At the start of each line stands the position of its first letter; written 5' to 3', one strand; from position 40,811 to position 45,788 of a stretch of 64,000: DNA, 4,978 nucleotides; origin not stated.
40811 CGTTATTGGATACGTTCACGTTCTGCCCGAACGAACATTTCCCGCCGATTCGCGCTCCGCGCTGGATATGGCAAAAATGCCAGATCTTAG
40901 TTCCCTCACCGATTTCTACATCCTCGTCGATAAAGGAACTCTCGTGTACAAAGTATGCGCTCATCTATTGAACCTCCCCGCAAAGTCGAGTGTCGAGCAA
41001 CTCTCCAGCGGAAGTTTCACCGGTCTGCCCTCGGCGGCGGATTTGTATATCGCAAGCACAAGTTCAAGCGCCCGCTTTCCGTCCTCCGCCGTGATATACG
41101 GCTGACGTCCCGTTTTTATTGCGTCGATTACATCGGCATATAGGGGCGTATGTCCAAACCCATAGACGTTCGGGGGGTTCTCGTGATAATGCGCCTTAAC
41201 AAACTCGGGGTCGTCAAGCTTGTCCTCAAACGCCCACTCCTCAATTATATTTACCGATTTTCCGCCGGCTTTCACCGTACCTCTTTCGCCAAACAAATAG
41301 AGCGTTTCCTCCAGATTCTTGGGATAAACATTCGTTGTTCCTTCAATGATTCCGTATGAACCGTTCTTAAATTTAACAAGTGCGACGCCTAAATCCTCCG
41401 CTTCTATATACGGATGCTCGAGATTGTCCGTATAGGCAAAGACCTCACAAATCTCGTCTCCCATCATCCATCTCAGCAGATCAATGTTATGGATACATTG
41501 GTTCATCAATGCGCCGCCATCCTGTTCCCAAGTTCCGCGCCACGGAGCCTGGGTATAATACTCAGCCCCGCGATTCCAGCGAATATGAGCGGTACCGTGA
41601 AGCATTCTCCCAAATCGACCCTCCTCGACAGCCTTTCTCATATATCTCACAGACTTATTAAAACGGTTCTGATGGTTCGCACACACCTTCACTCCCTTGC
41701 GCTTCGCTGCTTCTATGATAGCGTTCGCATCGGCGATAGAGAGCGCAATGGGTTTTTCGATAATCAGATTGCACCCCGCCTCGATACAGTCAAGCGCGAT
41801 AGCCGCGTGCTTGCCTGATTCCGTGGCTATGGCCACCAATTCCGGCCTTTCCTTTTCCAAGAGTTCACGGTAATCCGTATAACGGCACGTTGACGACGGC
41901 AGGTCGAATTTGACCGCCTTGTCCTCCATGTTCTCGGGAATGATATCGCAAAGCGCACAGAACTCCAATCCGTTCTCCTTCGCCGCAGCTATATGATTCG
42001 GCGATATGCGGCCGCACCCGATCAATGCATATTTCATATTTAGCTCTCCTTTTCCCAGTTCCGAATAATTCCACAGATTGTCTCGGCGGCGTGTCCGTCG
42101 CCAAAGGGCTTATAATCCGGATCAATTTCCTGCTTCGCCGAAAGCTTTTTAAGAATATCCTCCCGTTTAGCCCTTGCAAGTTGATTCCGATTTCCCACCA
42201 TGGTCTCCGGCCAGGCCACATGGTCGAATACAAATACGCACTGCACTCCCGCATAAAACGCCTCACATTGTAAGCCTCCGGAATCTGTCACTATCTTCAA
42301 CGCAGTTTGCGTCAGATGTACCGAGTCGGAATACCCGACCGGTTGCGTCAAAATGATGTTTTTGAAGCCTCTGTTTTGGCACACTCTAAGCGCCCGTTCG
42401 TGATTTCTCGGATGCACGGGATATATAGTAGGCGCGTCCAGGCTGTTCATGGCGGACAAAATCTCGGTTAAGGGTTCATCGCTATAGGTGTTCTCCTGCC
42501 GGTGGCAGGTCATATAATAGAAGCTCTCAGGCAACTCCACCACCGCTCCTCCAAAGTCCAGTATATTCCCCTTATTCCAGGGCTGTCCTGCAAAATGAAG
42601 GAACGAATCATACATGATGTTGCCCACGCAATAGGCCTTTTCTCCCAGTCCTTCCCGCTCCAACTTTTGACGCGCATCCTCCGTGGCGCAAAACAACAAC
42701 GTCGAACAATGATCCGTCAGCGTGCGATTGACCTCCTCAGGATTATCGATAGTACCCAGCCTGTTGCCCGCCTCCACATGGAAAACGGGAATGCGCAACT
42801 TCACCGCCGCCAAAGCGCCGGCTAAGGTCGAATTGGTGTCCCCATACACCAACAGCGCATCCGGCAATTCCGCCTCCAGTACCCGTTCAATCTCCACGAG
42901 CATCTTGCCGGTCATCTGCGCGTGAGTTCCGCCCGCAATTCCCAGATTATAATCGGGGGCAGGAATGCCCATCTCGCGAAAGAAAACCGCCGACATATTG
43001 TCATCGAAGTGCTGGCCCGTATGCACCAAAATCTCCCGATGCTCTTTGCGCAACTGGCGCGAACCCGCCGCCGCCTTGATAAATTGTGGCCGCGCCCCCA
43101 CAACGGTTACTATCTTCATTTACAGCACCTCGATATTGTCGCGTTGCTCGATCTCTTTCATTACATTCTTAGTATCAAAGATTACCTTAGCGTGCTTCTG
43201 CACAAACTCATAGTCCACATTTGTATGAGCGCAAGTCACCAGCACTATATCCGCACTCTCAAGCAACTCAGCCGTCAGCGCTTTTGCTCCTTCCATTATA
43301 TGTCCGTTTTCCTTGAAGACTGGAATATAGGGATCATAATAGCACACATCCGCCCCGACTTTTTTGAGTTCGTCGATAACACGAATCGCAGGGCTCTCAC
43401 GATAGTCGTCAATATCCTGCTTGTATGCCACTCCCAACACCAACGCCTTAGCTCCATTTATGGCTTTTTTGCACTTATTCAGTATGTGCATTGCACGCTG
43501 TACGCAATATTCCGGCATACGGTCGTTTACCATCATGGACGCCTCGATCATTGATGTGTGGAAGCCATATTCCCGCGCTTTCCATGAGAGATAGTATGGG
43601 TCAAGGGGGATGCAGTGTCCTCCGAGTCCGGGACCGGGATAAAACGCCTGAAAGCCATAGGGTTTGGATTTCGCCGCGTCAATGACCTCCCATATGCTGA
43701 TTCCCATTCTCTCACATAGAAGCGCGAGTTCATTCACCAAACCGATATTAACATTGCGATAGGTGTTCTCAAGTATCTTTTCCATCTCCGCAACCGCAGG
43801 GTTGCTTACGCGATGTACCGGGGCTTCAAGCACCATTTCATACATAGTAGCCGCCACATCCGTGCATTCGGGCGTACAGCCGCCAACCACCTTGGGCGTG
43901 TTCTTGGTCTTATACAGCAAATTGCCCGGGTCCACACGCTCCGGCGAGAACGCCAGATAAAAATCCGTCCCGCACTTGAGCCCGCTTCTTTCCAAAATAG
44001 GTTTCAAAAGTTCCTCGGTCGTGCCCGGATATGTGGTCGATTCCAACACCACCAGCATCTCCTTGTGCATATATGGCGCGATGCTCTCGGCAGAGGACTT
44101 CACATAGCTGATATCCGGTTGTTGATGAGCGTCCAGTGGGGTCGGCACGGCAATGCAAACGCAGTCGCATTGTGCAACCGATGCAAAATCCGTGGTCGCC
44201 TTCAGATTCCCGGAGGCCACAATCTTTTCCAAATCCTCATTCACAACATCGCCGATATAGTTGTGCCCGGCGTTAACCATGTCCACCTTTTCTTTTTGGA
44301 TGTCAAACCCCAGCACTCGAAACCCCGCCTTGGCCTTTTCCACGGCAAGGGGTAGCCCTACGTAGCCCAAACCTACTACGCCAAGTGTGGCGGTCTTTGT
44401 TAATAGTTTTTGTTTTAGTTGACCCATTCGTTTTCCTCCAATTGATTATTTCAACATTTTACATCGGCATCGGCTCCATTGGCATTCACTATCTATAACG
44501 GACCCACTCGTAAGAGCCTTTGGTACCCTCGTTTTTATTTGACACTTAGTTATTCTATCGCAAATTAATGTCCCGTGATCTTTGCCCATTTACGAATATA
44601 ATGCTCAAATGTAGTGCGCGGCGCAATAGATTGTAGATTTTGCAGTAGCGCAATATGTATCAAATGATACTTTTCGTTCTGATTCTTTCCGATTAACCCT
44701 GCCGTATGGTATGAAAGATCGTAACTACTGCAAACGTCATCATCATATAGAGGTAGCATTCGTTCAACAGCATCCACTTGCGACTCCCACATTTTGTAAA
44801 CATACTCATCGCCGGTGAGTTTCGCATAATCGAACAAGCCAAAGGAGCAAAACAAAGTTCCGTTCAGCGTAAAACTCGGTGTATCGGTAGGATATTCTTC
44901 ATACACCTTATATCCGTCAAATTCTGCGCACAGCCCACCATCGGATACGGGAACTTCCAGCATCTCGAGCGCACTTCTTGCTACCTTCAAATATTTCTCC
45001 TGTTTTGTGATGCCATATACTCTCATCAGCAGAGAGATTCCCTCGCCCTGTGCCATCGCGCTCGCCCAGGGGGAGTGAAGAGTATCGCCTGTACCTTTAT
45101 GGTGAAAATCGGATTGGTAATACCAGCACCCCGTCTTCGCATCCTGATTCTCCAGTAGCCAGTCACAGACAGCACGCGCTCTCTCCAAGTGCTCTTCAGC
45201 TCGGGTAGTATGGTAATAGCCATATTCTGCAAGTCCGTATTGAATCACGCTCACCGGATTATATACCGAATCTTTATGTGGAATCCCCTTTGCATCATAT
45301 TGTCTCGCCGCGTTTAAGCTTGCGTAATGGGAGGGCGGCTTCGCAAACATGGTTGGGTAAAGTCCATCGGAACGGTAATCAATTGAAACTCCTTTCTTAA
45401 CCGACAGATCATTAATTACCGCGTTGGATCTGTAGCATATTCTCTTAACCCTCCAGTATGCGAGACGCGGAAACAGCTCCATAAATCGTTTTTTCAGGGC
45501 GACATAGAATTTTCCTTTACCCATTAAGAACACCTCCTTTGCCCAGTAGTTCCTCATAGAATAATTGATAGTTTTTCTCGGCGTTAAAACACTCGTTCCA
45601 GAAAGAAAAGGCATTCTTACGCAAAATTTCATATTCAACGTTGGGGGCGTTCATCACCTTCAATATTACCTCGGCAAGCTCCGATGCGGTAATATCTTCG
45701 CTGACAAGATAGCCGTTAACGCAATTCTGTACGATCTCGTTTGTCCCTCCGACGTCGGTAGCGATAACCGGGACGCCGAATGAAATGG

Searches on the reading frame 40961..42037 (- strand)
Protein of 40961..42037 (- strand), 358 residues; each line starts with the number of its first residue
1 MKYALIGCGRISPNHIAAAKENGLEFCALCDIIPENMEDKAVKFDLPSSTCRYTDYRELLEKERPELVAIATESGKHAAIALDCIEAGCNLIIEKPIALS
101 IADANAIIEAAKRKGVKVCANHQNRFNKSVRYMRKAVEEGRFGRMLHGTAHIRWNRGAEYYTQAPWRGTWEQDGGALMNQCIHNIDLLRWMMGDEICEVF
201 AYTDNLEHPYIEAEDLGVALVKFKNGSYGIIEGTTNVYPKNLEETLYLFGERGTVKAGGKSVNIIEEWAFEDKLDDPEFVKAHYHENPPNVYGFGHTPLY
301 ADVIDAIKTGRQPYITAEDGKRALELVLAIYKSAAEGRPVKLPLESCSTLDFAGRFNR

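Call 5: search_protein_families(library=pfam, proteins=[window:40961-42037:-], max_evalue=0.001)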
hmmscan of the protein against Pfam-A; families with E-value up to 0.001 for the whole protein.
window:40961-42037:- (358 aa): 4 families
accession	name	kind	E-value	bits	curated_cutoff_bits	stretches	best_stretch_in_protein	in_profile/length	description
PF02894.22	GFO_IDH_MocA_C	-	2.8e-30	106.2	22.9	1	134-342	1-218/218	Oxidoreductase family, C-terminal alpha/beta domain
PF22725.1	GFO_IDH_MocA_C3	-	3.4e-30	105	27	1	130-255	1-123/124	GFO/IDH/MocA C-terminal domain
PF01408.29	GFO_IDH_MocA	-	1.3e-25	90.9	24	1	1-122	1-120/120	Oxidoreductase family, NAD-binding Rossmann fold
PF03447.22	NAD_binding_3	-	0.00033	21.8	24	1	7-119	1-114/116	Homoserine dehydrogenase, NAD binding domain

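Call 94: search_protein_families(library=ncbifam, proteins=[window:40961-42037:-], max_evalue=1e-20)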
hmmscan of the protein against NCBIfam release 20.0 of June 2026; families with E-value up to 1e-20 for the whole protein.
window:40961-42037:- (358 aa): 3 families
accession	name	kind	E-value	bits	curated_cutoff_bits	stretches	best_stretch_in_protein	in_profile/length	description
TIGR04380.1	myo_inos_iolG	equivalog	3.2e-40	138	355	1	2-341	3-330/330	inositol 2-dehydrogenase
NF040723.1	UDP-GlcNAcDh_Arch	equivalog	2.5e-38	132.3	450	1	1-334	1-301/302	UDP-N-acetylglucosamine 3-dehydrogenase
NF052479.1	LevoglcsnDh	equivalog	5.6e-24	84.5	650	0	29-204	41-213/386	levoglucosan dehydrogenase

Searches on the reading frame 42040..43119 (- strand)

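Call 5: search_protein_families(library=pfam, proteins=[window:42040-43119:-], max_evalue=0.001)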
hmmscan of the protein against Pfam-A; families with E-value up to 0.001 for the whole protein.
window:42040-43119:- (359 aa): 1 family
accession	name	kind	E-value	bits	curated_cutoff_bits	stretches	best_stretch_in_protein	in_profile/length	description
PF02350.25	Epimerase_2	-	1.5e-85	287.5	30.6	1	26-352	8-346/347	UDP-N-acetylglucosamine 2-epimerase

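Call 94: search_protein_families(library=ncbifam, proteins=[window:42040-43119:-], max_evalue=1e-20)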
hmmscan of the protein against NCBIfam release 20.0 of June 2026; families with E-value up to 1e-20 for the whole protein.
window:42040-43119:- (359 aa): 1 family
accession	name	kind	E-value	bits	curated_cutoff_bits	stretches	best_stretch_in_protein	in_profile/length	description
TIGR00236.1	wecB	equivalog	2.8e-73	247.2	210.15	1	1-354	1-364/366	non-hydrolyzing UDP-N-acetylglucosamine 2-epimerase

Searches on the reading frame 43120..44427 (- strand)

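Call 5: search_protein_families(library=pfam, proteins=[window:43120-44427:-], max_evalue=0.001)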
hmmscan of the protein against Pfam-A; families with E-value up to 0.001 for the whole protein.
window:43120-44427:- (435 aa): 7 families
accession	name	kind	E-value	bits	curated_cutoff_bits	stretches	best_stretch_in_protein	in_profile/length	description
PF03721.20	UDPG_MGDP_dh_N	-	6.1e-47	160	27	1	15-190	3-181/187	UDP-glucose/GDP-mannose dehydrogenase family, NAD binding domain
PF00984.24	UDPG_MGDP_dh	-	1.5e-32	112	25.4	1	212-302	2-93/94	UDP-glucose/GDP-mannose dehydrogenase family, central domain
PF03720.21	UDPG_MGDP_dh_C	-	4.3e-22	78.9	30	1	329-424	1-102/103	UDP-glucose/GDP-mannose dehydrogenase family, UDP binding domain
PF03446.21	NAD_binding_2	-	2.1e-09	38.1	21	1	15-144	2-107/161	NAD binding domain of 6-phosphogluconate dehydrogenase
PF02826.25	2-Hacid_dh_C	-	5.5e-07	29.6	25.1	0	349-411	50-111/178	D-isomer specific 2-hydroxyacid dehydrogenase, NAD binding domain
PF02737.24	3HCDH_N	-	0.00018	21.9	22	1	15-99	2-91/180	3-hydroxyacyl-CoA dehydrogenase, NAD binding domain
PF01210.29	NAD_Gly3P_dh_N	-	0.00032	21.2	23.1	0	16-96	3-79/158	NAD-dependent glycerol-3-phosphate dehydrogenase N-terminus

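Call 94: search_protein_families(library=ncbifam, proteins=[window:43120-44427:-], max_evalue=1e-20)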
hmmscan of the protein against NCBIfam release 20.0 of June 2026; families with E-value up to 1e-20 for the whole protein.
window:43120-44427:- (435 aa): 6 families
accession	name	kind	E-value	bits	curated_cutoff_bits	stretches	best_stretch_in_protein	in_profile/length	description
TIGR03026.1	NDP-sugDHase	subfamily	2.6e-130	434.9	189.8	1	14-421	2-413/413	nucleotide sugar dehydrogenase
NF040825.1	UDPMaNacDH_Arch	equivalog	3.9e-89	299.4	750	1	15-425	3-403/418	UDP-N-acetyl-D-mannosamine dehydrogenase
NF008286.0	PRK11064.1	equivalog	1.3e-81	274.4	459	1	13-423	4-419/420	UDP-N-acetyl-D-mannosamine dehydrogenase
NF011729.0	PRK15182.1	equivalog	2e-71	241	592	1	15-370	9-359/425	Vi polysaccharide biosynthesis UDP-N-acetylglucosamine C-6 dehydrogenase TviB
NF041297.1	UDPGDh_AglM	equivalog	1.2e-61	209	670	1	15-427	3-421/429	UDP-glucose 6-dehydrogenase AglM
NF047673.2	TeichurnBiosyTuaD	equivalog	1.9e-44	152.5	700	1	15-406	4-395/439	UDP-glucose 6-dehydrogenase TuaD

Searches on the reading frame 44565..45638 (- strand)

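Call 5: search_protein_families(library=pfam, proteins=[window:44565-45638:-], max_evalue=0.001)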
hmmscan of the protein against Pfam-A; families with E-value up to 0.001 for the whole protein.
window:44565-45638:- (357 aa): 1 family
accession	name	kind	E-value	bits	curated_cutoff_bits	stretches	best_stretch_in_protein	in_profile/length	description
PF06662.19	C5-epim_C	-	9.7e-47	159.3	23.3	1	165-352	1-187/188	D-glucuronyl C5-epimerase C-terminus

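Call 60: search_protein_families(library=ncbifam, proteins=[window:44565-45638:-], max_evalue=0.00001)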
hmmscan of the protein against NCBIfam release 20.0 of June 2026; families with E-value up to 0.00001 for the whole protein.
window:44565-45638:- (357 aa): 0 families
